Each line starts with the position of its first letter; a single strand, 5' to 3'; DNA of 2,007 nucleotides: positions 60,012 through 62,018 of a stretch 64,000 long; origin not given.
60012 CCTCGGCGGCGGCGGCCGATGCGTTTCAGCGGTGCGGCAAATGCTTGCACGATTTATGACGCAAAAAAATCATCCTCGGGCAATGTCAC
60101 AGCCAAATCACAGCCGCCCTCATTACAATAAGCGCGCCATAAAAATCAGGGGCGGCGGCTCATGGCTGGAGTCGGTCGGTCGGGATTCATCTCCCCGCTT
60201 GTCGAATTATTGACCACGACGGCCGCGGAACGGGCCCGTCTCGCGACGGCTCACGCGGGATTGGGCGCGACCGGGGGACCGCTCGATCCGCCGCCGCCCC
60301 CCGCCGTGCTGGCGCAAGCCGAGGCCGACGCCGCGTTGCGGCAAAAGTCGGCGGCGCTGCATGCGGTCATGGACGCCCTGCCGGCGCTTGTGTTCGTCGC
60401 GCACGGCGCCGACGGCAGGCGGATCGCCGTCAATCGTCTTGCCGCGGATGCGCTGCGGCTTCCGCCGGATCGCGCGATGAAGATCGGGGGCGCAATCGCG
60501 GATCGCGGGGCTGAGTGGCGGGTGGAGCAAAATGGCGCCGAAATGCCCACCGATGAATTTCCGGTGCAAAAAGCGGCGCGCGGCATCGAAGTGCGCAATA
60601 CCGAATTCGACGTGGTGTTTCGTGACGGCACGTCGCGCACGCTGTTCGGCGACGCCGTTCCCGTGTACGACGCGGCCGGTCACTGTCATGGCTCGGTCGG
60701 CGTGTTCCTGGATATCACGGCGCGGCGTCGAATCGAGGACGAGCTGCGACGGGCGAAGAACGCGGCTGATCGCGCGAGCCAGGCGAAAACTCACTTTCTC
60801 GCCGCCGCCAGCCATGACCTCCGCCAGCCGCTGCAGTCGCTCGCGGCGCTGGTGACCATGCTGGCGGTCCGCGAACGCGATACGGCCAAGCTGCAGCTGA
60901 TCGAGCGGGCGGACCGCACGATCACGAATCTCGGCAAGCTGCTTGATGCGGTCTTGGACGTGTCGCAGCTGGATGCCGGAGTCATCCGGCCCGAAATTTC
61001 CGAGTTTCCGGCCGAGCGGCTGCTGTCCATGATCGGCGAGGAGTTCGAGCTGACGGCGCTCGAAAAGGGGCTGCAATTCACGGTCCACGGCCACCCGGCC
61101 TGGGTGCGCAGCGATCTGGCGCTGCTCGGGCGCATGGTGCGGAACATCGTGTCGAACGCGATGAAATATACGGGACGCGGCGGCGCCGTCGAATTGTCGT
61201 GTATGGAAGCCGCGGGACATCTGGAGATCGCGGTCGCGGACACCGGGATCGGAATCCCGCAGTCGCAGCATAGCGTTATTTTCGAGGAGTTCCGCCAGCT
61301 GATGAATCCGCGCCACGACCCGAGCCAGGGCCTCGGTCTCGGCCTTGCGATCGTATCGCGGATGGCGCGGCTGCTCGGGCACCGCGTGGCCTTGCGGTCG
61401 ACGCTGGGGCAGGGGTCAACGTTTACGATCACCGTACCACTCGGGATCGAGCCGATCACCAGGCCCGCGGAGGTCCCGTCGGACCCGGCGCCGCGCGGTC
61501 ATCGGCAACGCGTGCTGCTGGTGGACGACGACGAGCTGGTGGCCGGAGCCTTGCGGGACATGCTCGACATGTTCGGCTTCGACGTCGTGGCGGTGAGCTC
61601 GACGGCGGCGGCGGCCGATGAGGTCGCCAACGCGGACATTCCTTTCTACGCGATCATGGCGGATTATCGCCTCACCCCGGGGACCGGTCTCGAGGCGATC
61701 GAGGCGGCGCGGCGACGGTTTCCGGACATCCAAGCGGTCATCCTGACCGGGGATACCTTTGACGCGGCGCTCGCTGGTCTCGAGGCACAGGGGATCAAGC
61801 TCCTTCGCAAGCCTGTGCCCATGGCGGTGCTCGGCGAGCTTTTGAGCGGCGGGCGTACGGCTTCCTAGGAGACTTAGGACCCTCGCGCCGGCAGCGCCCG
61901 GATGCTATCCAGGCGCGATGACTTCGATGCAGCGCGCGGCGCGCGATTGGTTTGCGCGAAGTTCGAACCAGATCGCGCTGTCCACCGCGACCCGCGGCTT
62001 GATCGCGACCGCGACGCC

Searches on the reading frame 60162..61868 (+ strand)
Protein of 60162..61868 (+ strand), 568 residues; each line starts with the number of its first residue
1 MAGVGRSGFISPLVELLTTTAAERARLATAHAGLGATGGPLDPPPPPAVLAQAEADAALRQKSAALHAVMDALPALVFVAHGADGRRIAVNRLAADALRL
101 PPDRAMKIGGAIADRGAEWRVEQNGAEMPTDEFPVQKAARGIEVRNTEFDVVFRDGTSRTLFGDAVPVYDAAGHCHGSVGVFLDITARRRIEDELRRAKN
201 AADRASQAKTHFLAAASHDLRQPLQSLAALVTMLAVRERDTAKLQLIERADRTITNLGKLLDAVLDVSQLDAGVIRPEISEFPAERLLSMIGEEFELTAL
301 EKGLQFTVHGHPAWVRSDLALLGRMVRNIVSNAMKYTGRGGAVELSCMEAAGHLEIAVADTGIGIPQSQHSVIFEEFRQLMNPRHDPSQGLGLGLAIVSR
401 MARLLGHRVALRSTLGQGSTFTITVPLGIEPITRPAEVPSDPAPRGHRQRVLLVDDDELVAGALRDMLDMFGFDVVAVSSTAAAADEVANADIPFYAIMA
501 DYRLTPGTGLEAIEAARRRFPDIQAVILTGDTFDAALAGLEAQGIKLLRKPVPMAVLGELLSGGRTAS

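Call 27: find_encoding_contigs(protein=window:60162-61868:+, flank=10000, max_places=3)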
Protein window:60162-61868:+ (568 aa): 3 contigs read that carry it; 2 places shown.
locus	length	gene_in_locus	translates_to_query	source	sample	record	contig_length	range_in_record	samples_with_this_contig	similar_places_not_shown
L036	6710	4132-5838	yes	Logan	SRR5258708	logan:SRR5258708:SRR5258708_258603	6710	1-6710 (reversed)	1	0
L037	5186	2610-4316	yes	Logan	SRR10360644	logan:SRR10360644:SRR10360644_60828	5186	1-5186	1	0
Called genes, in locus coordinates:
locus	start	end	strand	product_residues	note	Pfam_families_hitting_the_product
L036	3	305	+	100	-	?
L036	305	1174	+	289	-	PF01066:CDP-OH_P_transf, PF08009:CDP-OH_P_tran_2 (weak)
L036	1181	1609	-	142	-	PF00691:OmpA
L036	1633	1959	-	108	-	-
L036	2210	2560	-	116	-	-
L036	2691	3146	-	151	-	-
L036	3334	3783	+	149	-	PF09537:DUF2383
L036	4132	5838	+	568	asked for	PF08448:PAS_4 (faint), PF00512:HisKA, PF02518:HATPase_c, PF00072:Response_reg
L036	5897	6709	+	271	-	?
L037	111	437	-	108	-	-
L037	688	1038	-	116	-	-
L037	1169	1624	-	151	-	-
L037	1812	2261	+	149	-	PF09537:DUF2383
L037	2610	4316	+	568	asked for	PF08448:PAS_4 (faint), PF00512:HisKA, PF02518:HATPase_c, PF00072:Response_reg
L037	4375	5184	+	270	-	?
